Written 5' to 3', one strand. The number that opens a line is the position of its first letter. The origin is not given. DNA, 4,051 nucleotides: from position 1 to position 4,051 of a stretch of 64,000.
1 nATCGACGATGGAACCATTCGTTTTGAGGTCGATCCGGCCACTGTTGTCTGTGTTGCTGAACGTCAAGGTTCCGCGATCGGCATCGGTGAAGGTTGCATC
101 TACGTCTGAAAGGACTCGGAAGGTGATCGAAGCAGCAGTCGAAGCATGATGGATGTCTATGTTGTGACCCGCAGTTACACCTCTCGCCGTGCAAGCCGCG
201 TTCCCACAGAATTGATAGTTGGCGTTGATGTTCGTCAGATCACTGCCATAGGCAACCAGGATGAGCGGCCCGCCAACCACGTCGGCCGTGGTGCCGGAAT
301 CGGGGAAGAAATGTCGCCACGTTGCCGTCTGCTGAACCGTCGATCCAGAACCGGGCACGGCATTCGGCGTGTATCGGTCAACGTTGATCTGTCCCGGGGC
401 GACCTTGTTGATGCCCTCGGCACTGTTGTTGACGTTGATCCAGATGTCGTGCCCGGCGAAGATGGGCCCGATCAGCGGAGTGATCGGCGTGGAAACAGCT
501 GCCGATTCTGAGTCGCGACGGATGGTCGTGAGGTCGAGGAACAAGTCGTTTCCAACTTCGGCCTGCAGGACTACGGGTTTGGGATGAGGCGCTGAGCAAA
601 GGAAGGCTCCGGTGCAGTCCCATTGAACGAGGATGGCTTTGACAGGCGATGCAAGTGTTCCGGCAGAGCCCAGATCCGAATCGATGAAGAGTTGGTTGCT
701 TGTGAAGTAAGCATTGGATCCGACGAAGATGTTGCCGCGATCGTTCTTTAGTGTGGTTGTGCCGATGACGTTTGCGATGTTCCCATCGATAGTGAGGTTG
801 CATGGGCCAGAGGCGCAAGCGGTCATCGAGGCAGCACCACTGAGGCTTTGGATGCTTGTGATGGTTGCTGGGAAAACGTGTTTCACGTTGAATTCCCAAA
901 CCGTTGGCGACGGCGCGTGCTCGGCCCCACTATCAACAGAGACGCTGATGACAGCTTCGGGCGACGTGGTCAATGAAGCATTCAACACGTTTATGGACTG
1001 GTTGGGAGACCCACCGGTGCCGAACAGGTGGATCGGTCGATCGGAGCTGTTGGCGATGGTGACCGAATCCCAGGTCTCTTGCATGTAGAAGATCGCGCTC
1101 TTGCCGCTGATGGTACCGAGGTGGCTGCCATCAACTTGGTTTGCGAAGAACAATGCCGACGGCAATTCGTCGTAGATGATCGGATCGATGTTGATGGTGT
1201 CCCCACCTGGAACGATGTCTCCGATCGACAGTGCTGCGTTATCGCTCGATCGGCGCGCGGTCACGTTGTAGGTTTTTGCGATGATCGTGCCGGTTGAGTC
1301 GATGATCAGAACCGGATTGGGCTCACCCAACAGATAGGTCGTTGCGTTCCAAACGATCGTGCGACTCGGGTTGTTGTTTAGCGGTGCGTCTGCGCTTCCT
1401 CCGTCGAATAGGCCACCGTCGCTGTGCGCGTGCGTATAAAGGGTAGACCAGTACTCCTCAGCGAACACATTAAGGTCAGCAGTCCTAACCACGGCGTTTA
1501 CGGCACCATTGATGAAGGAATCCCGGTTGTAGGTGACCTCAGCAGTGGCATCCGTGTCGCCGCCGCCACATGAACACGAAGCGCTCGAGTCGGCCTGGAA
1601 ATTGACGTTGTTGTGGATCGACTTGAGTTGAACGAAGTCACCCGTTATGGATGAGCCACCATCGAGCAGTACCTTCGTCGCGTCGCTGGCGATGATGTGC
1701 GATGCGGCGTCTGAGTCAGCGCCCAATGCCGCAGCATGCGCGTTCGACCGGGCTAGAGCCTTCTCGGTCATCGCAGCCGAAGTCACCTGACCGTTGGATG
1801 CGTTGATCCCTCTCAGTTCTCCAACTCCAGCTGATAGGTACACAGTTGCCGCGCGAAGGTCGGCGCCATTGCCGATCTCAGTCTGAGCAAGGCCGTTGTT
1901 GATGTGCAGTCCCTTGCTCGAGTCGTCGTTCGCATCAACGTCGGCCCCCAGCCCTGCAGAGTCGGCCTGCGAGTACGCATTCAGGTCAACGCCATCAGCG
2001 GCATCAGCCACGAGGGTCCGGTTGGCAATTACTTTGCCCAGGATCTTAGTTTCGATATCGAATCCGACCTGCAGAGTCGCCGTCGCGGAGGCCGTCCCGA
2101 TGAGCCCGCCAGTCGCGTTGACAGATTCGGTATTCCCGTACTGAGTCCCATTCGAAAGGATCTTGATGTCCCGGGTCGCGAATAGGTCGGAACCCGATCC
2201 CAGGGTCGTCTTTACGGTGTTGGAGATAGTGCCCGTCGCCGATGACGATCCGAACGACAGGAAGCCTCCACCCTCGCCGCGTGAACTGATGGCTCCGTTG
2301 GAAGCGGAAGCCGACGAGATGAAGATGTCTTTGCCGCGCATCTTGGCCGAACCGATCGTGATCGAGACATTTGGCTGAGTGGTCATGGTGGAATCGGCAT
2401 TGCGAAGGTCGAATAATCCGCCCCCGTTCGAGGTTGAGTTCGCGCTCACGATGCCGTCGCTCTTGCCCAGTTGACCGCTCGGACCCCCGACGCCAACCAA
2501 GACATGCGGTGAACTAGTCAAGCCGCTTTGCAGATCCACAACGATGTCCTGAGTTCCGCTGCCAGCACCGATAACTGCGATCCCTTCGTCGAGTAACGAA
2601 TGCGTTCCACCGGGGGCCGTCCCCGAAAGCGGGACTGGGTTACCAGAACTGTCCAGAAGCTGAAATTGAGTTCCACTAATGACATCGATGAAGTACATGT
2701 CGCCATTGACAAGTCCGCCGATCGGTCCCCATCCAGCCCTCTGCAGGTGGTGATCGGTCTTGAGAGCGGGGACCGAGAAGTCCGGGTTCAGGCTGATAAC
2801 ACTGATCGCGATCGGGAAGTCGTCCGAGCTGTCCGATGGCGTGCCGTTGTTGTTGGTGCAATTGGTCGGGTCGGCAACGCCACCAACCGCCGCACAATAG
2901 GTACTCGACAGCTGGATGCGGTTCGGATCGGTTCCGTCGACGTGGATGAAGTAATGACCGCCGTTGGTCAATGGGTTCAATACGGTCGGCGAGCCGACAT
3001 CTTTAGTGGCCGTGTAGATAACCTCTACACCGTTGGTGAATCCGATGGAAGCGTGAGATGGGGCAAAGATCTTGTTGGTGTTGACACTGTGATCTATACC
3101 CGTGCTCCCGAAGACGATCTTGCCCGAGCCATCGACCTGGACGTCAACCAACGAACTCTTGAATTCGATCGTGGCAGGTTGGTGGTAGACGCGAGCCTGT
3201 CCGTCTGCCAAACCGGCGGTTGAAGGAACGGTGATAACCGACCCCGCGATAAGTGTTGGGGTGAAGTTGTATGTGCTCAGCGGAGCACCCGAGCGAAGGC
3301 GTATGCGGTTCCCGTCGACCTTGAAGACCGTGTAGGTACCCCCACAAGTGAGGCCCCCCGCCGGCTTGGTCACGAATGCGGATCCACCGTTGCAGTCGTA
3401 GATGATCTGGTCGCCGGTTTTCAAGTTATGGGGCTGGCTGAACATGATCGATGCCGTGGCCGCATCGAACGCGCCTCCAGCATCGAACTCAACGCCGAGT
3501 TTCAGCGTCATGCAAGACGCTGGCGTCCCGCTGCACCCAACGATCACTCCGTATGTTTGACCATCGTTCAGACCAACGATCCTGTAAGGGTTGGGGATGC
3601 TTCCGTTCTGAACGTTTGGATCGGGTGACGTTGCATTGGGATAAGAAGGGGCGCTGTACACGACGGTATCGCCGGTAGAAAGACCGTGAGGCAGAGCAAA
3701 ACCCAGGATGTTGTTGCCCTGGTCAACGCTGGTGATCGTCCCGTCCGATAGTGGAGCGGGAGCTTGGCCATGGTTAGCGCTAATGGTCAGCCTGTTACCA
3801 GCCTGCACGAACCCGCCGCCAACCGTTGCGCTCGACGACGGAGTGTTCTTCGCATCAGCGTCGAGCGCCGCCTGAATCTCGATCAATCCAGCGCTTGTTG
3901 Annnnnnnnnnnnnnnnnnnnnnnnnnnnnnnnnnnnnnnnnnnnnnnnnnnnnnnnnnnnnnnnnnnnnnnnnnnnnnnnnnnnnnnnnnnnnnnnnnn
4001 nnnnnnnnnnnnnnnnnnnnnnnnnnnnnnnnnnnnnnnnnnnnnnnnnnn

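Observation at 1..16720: A gene of more than 16.7 kb (over 5,570 codons) is invisible in the ORF track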

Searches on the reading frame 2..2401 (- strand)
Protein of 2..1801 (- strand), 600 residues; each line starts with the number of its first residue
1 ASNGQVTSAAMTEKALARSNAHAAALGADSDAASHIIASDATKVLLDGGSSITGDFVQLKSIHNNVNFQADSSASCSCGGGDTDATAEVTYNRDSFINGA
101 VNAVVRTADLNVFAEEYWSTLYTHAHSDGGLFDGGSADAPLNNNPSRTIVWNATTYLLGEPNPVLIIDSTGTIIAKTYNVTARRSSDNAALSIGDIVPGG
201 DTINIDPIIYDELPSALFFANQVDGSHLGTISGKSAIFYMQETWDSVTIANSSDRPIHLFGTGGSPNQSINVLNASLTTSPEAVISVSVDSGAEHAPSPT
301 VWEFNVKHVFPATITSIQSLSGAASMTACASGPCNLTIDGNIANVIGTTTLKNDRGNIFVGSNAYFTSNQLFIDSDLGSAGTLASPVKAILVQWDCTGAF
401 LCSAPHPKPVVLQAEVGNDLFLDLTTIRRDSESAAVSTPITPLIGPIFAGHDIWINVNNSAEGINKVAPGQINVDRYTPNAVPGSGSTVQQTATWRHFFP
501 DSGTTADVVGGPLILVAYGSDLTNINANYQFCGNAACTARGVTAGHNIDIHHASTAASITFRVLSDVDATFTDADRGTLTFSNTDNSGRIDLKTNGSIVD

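Call 8: find_related_loci(query=window:2-1801:-, collection=genome_contigs, flank=10000)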
Query window:2-1801:- (600 aa) in genome_contigs; peptide patterns used: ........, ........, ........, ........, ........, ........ (x = any residue, [..] = any of these).
22 stretches matched a pattern, but none encodes a relative of the query by tblastn (E <= 1e-3).

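Call 46: find_related_loci(query=A3, collection=metagenome_contigs, flank=10000)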
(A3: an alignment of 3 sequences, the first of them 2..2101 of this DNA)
Query A3 (700 aa) in metagenome_contigs; peptide patterns used: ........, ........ (x = any residue, [..] = any of these).
262 stretches matched a pattern; 12 encode a relative of the query (tblastn E <= 1e-3); 12 distinct loci.
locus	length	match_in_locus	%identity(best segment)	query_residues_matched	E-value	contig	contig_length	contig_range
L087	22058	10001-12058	51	1-698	0e+0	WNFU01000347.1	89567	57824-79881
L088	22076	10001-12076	49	1-700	0e+0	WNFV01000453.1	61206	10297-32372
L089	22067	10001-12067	48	10-698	5e-176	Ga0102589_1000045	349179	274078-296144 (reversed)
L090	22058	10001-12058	51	1-698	0e+0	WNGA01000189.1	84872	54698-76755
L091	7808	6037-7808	56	1-629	6e-128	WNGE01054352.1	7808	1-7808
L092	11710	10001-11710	45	1-573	2e-126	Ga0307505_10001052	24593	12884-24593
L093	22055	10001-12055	44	10-699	5e-162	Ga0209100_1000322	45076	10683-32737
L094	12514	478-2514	32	5-699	1e-65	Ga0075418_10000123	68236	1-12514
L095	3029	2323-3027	51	225-459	5e-61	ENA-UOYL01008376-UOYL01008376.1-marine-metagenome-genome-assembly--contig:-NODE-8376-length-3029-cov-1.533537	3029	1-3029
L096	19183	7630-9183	30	142-657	1e-35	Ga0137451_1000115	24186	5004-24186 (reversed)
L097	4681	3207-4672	37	119-624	1e-28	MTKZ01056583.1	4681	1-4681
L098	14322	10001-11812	25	2-601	6e-25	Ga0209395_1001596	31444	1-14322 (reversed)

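Call 49: search_protein_families(library=pfam, proteins=[L087:12059-15358:+, L087:15359-18658:+, L087:18659-22057:+, L089:12068-17068:+, L089:17069-22066:+], max_evalue=0.001)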
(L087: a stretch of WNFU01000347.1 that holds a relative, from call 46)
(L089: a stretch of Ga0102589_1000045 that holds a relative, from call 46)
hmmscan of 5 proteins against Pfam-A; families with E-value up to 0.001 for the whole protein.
L087:12059-15358:+ (1100 aa): 0 families

L087:15359-18658:+ (1100 aa): 0 families

L087:18659-22057:+ (1133 aa): 1 family
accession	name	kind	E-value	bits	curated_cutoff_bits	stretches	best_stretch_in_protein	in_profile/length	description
PF00353.25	HemolysinCabind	-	3.4e-19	68.9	23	4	665-695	2-32/36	RTX calcium-binding nonapeptide repeat (4 copies)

L089:12068-17068:+ (1667 aa): 0 families

L089:17069-22066:+ (1666 aa): 1 family
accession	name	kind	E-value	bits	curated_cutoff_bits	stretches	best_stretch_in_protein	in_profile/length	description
PF00353.25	HemolysinCabind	-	3.4e-27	94.5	23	5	1250-1282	4-36/36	RTX calcium-binding nonapeptide repeat (4 copies)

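Call 69: predict_structure(alignment_id=A2)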
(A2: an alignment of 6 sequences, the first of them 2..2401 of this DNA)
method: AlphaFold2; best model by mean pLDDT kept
length: 800 residues; sequences in the alignment: 6
mean_pLDDT: 65.2   pTM: 0.51
mean pLDDT of the five models: 65.2, 64.4, 63.8, 63.6, 62.6
residues with pLDDT >= 90: 181; 70-90: 204; 50-70: 149; < 50: 266
segments of 3 or more residues with pLDDT < 50: 359-363, 407-417, 419-430, 433-437, 441-458, 460-512, 521-532, 596-607, 630-639, 660-728, 733-740, 753-800
pLDDT, mean of each block of 10 residues (from residue 1): 75 89 87 91 76 83 93 85 94 86 85 96 87 95 92 83 88 95 90 88 76 92 87 95 93 86 91 87 91 91 75 77 90 83 87 62 53 57 70 66 54 43 41 49 43 45 39 33 42 37 39 54 40 54 62 69 64 78 75 51 45 76 65 42 61 64 31 26 26 25 27 27 42 47 57 44 37 31 30 33
secondary structure, 60 per line:
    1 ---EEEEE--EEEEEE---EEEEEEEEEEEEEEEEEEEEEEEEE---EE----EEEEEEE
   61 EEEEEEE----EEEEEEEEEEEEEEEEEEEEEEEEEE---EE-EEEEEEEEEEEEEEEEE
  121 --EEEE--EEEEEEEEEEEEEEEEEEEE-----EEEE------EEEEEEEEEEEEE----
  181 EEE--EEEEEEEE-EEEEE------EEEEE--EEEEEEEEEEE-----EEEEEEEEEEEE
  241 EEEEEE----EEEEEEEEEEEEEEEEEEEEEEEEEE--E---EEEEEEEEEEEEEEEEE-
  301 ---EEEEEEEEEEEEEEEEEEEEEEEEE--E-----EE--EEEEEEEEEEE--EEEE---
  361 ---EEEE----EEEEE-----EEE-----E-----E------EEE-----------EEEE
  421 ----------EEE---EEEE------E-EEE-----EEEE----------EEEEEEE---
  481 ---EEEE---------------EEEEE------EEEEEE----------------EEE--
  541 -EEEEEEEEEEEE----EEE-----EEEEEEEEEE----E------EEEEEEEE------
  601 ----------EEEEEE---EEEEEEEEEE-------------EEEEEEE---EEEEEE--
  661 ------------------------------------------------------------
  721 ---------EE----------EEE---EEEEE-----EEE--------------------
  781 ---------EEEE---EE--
elements in order (helices of 4 or more, strands of 3 or more residues): E4-8 E11-16 E20-44 E54-67 E72-97 E104-120 E123-126 E129-148 E154-157 E164-176 E181-183 E186-193 E195-199 E206-210 E213-223 E229-246 E251-276 E283-299 E304-328 E341-351 E354-357 E364-367 E372-376 E382-384 E403-405 E417-420 E431-433 E437-440 E449-451 E457-460 E471-477 E484-487 E503-507 E514-519 E536-538 E542-553 E558-560 E566-575 E587-594 E611-616 E620-629 E643-649 E653-658 E742-744 E748-752 E758-760 E790-793

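Call 84: search_protein_families(library=pfam, proteins=[L094:5464-6963:+], max_evalue=0.01)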
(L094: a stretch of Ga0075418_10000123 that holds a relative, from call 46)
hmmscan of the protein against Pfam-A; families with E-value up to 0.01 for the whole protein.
L094:5464-6963:+ (500 aa): 1 family
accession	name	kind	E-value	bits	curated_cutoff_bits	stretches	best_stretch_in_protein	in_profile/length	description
PF00553.25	CBM_2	-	6.8e-06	26.8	24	1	397-497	8-101/101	Cellulose binding domain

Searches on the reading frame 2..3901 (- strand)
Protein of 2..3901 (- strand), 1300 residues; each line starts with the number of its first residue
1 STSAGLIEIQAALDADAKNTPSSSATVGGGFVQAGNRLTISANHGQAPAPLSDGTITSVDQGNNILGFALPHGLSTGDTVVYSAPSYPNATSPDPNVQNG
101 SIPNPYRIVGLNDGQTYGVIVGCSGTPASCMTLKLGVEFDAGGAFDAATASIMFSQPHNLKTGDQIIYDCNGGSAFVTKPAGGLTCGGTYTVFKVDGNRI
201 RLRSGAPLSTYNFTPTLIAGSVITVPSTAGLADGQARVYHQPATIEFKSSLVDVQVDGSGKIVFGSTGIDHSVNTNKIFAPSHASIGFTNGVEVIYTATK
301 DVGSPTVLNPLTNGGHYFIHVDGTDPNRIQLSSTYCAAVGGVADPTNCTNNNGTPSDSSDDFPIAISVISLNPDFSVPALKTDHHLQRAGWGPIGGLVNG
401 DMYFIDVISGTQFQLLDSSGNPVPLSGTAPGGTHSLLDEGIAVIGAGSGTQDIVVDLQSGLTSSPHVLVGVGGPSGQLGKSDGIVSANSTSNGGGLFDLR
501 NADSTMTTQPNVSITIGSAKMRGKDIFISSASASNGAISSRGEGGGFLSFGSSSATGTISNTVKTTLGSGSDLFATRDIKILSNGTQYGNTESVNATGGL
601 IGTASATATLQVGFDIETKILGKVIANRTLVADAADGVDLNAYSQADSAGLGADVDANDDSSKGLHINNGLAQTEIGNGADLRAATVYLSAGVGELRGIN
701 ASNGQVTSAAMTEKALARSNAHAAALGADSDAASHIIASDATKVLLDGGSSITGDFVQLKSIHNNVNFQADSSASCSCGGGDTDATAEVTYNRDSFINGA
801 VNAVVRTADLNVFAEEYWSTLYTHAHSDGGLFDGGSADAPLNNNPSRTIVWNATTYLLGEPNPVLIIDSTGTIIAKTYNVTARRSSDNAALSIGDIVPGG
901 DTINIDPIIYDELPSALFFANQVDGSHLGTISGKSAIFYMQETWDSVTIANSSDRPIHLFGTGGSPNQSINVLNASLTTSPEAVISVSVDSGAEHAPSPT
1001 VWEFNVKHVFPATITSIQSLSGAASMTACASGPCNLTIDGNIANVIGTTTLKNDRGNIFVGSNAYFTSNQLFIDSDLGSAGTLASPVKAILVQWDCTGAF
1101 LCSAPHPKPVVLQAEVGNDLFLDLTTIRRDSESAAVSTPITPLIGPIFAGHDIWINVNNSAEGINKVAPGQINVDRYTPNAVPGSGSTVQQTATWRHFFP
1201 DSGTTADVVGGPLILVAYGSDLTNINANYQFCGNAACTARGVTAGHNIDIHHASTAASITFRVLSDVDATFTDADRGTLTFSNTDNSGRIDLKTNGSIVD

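Call 32: find_encoding_contigs(protein=P0007, flank=10000, max_places=3)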
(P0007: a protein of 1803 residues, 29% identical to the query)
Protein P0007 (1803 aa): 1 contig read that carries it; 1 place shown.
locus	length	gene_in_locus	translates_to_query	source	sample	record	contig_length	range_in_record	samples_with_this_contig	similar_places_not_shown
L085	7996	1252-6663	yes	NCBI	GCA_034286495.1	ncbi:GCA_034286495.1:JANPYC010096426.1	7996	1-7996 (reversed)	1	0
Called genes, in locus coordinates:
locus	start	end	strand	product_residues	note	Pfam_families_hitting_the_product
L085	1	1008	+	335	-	?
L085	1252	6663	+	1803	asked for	-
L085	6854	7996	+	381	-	?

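Call 33: find_encoding_contigs(protein=P0002, flank=10000, max_places=3)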
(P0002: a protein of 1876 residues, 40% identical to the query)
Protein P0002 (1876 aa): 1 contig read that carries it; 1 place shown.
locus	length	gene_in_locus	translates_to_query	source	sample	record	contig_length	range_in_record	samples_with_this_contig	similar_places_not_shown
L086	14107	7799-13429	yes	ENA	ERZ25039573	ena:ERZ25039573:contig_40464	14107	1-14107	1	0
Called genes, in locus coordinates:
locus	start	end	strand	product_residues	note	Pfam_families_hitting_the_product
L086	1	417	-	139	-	?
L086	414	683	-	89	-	-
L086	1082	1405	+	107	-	-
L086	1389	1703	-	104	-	-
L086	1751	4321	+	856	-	-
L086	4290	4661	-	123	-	-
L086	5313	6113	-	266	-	-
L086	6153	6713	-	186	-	-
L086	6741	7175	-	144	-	-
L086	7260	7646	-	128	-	-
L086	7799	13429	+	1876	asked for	-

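Call 84: search_protein_families(library=pfam, proteins=[L085:3964-6660:+, L086:11423-13426:+], max_evalue=0.01)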
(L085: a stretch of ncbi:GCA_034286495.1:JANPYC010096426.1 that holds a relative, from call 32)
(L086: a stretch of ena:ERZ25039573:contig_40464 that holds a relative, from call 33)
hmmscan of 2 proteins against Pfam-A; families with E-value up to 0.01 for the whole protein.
L085:3964-6660:+ (899 aa): 0 families

L086:11423-13426:+ (668 aa): 0 families
